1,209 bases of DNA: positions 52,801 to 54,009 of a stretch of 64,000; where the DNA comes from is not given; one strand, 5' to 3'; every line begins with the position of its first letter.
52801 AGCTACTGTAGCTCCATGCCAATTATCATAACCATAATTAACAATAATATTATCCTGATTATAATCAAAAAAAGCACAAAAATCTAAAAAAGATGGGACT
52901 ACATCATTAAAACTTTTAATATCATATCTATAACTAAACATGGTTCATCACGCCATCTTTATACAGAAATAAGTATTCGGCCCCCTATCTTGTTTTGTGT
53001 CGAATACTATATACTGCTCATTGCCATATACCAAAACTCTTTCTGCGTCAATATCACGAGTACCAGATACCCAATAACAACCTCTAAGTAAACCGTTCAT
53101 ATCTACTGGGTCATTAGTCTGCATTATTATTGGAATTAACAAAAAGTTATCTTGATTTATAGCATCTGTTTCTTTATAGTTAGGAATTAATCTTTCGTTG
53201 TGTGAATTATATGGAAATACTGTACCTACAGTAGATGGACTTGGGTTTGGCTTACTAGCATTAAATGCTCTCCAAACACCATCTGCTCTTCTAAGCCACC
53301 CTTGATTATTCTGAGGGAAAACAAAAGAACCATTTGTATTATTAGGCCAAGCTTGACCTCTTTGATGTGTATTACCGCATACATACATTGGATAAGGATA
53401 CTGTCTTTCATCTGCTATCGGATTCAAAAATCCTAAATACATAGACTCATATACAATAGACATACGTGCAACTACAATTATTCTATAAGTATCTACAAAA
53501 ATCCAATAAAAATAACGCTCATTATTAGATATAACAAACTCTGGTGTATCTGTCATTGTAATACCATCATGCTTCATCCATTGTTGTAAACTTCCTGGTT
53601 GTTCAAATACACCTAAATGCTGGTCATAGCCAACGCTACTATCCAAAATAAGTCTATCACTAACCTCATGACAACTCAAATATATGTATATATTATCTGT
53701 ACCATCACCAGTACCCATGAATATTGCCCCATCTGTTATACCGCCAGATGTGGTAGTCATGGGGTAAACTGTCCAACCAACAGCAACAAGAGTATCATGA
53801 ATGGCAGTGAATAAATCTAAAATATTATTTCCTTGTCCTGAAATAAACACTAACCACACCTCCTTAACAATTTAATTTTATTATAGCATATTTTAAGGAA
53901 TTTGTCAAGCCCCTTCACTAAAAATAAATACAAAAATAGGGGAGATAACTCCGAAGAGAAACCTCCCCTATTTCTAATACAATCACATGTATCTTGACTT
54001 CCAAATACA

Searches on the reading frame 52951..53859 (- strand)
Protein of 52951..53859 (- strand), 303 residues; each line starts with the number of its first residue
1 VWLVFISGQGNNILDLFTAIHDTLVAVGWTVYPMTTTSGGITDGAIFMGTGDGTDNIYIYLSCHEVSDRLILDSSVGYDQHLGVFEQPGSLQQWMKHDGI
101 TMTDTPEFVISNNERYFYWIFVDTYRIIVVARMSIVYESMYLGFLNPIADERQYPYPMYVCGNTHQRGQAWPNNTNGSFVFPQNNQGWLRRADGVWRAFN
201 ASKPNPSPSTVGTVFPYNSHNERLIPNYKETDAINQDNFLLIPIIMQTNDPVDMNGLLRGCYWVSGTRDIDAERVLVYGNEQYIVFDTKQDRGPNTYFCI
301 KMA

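Call 7: search_protein_families(library=pfam, proteins=[window:52951-53859:-], max_evalue=1)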
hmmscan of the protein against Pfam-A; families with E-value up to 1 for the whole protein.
window:52951-53859:- (303 aa): 0 families

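Call 8: search_protein_families(library=phrogs, proteins=[window:52951-53859:-], max_evalue=0.01)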
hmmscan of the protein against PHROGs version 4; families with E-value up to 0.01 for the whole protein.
window:52951-53859:- (303 aa): 2 families
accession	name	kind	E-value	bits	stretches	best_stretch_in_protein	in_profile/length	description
phrog_687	-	head and packaging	1.2e-29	104.8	1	6-302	164-466/469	structural protein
phrog_36425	-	unknown function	3.7e-07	31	1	111-164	119-172/183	-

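Call 19: search_dna_similar(query=window:52951-53859:-, collection=phages, mode=protein, max_rows=25, max_evalue=0.001)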
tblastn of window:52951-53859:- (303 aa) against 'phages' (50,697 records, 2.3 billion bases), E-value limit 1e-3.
Records with a match: 303; places in all: 303; records where one place covers at least 80% of the query: 123.
Best place of each record, by identity: <60% 303.
By first word of the organism name: Pseudomonas 245; Xanthomonas 18; Stenotrophomonas 16; Brevundimonas 5; Burkholderia 4; Variovorax 4; Sphingomonas 3; Vibrio 2; Achromobacter 2; Marinobacter 1; and 3 more.
By host as written in the record: Pseudomonas aeruginosa 82; - 47; Pseudomonas aeruginosa PA14 43; Pseudomonas aeruginosa PAO1 25; Pseudomonas sp. 12; Xanthomonas arboricola pv. juglandis IVIA 1317-1a 9; Stenotrophomonas maltophilia D1585 7; Stenotrophomonas maltophilia 7; and 44 more.
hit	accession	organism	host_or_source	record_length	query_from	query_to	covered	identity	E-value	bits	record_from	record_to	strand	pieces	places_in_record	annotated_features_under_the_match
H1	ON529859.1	Brevundimonas phage vB_BgoS-BabaJaga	Brevundimonas goettingensis LVF2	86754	3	303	99%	27.0%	7e-16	84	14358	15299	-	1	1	hypothetical protein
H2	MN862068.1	Brevundimonas phage vB_BsubS-Delta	Brevundimonas subvibrioides ATCC 15264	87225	3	303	99%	27.0%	7e-16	84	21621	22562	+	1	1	hypothetical protein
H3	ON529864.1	Brevundimonas phage vB_BgoS-Fanboy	Brevundimonas goettingensis LVF2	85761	3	303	99%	27.0%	8e-16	84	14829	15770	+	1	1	hypothetical protein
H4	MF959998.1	Marinobacter phage PS6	Marinobacter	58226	11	303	97%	25.9%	7e-9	63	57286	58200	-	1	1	hypothetical protein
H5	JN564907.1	Burkholderia phage vB_BceS_AH2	Burkholderia cenocepacia C6433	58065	3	300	98%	25.2%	7e-7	57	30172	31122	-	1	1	hypothetical protein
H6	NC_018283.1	Burkholderia phage vB_BceS_AH2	Burkholderia cenocepacia C6433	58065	3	300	98%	25.2%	7e-7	57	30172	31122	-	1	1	structural protein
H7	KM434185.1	Pseudomonas phage vB_Pae_PS9N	Pseudomonas aeruginosa PAER1_9N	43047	7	266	86%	28.4%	3e-7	58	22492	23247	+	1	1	hypothetical protein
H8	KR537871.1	Stenotrophomonas phage vB_SmaS-DLP_2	Stenotrophomonas maltophilia D1585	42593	7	266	86%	28.1%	1e-6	56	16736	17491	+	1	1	hypothetical protein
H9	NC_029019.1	Stenotrophomonas phage vB_SmaS-DLP_2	Stenotrophomonas maltophilia D1585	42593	7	266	86%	28.1%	1e-6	56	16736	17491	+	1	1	structural protein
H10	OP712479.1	Pseudomonas phage PSV3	Pseudomonas syringae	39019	7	266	86%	28.1%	2e-6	55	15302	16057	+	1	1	hypothetical protein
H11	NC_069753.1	Pseudomonas phage PSV3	Pseudomonas syringae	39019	7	266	86%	28.1%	2e-6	55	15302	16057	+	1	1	structural protein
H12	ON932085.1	Xanthomonas phage vB_Xar_IVIA-DoCa11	Xanthomonas arboricola pv. juglandis ...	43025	7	266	86%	27.7%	3e-6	54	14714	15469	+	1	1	hypothetical protein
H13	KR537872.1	Stenotrophomonas phage vB_SmaS-DLP_1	Stenotrophomonas maltophilia D1585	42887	7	266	86%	27.7%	5e-6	54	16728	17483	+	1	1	hypothetical protein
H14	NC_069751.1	Stenotrophomonas phage vB_SmaS-DLP_1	Stenotrophomonas maltophilia D1585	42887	7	266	86%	27.7%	5e-6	54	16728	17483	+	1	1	structural protein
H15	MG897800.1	Pseudomonas phage vB_PaeS_C1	Pseudomonas aeruginosa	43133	7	266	86%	27.7%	5e-5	50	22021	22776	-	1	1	hypothetical protein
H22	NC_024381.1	Pseudomonas phage vB_PaeS_SCH_Ab26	Pseudomonas aeruginosa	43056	7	266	86%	27.2%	6e-4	47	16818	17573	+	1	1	ORF21: structural protein | ORF22: structural protein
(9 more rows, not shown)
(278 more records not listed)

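Call 21: get_annotated_region(hit=H22, flank=12000)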
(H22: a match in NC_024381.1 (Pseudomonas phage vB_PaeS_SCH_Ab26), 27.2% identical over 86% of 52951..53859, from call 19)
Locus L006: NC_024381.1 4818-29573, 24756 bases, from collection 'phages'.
description: Pseudomonas phage vB_PaeS_SCH_Ab26, complete genome.
organism: Pseudomonas phage vB_PaeS_SCH_Ab26 (NCBI taxid 1476390)
taxonomy: Viruses; Duplodnaviria; Heunggongvirae; Uroviricota; Caudoviricetes; Septimatrevirus; Septimatrevirus Ab26
host: Pseudomonas aeruginosa; source: sewage water sample; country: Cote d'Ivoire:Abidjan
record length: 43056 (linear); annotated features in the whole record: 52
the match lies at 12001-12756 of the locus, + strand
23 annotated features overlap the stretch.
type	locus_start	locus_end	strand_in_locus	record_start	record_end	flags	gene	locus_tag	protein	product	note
CDS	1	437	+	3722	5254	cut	ORF07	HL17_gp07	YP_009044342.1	portal protein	-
CDS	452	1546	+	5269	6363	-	ORF08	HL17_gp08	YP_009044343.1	head morphogenesis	-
CDS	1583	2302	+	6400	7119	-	ORF09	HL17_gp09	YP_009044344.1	head scaffolding protein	-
CDS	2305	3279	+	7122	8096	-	ORF10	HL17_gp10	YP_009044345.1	major head protein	-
CDS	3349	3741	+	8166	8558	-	ORF11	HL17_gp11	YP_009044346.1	hypothetical protein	-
CDS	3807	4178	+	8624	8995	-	ORF12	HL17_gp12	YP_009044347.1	virion structural protein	-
CDS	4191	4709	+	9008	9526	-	ORF13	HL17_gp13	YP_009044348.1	head-tail adaptor Ad1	-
CDS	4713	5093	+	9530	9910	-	ORF14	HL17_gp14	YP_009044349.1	head closure Hc1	-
CDS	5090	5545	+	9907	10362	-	ORF15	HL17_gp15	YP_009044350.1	tail terminator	-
CDS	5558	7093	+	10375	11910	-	ORF16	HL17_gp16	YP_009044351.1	major tail tube protein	-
CDS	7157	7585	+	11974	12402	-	ORF17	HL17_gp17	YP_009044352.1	tail assembly chaperone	-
CDS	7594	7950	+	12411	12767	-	ORF18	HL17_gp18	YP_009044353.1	tail assembly chaperone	-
CDS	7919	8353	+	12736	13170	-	ORF19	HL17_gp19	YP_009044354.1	tail completion or Neck1 protein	-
CDS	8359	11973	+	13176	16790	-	ORF20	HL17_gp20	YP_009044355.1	tail length tape measure protein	-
CDS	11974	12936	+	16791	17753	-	ORF21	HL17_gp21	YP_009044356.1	structural protein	-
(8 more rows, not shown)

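Call 22: get_annotated_region(hit=H2, flank=14000)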
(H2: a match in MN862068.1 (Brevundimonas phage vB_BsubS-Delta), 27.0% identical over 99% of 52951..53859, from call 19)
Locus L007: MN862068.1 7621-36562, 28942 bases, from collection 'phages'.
description: Brevundimonas phage vB_BsubS-Delta, complete genome.
organism: Brevundimonas phage vB_BsubS-Delta (NCBI taxid 2696338)
taxonomy: Viruses; Duplodnaviria; Heunggongvirae; Uroviricota; Caudoviricetes
host: Brevundimonas subvibrioides ATCC 15264; source: pond water; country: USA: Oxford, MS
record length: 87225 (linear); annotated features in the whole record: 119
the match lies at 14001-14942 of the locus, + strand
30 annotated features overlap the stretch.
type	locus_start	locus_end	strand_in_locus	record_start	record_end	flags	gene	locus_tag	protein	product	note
CDS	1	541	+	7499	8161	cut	-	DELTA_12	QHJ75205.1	hypothetical protein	-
CDS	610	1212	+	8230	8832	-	-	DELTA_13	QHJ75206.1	lysin A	-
CDS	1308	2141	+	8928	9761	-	-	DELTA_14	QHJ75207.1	hypothetical protein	-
CDS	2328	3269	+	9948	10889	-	-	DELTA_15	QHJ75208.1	major capsid protein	-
CDS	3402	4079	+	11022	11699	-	-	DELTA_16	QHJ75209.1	hypothetical protein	-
CDS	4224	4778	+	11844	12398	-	-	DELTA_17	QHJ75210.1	head-to-tail adaptor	-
CDS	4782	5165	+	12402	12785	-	-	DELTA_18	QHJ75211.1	head-to-tail stopper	-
CDS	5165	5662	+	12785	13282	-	-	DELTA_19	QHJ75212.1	tail terminator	-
CDS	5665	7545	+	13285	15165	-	-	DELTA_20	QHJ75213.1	major tail protein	-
CDS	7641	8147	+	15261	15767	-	-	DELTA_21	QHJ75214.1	tail assembly chaperone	-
CDS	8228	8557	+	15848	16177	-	-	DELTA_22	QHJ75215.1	hypothetical protein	-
CDS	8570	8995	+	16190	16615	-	-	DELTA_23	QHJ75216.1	hypothetical protein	-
CDS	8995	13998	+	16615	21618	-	-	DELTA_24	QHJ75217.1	tape measure protein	-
CDS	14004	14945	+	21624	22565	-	-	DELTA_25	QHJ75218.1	hypothetical protein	-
CDS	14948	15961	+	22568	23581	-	-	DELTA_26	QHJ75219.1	hypothetical protein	-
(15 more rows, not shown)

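Call 26: search_solved_structures(query=window:52951-53859:-, max_evalue=1)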
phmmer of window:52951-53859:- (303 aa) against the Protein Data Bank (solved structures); distinct sequences matched with E-value up to 1: 3.
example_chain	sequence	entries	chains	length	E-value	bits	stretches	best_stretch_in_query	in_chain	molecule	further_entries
8rk3_c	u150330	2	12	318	1.3e-07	34.4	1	110-290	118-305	Virion structural protein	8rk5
6fpc_A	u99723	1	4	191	0.13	14.7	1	46-142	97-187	PRO-PRO endopeptidase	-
3eud_A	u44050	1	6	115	0.68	12.3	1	104-158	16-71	Protein SHQ1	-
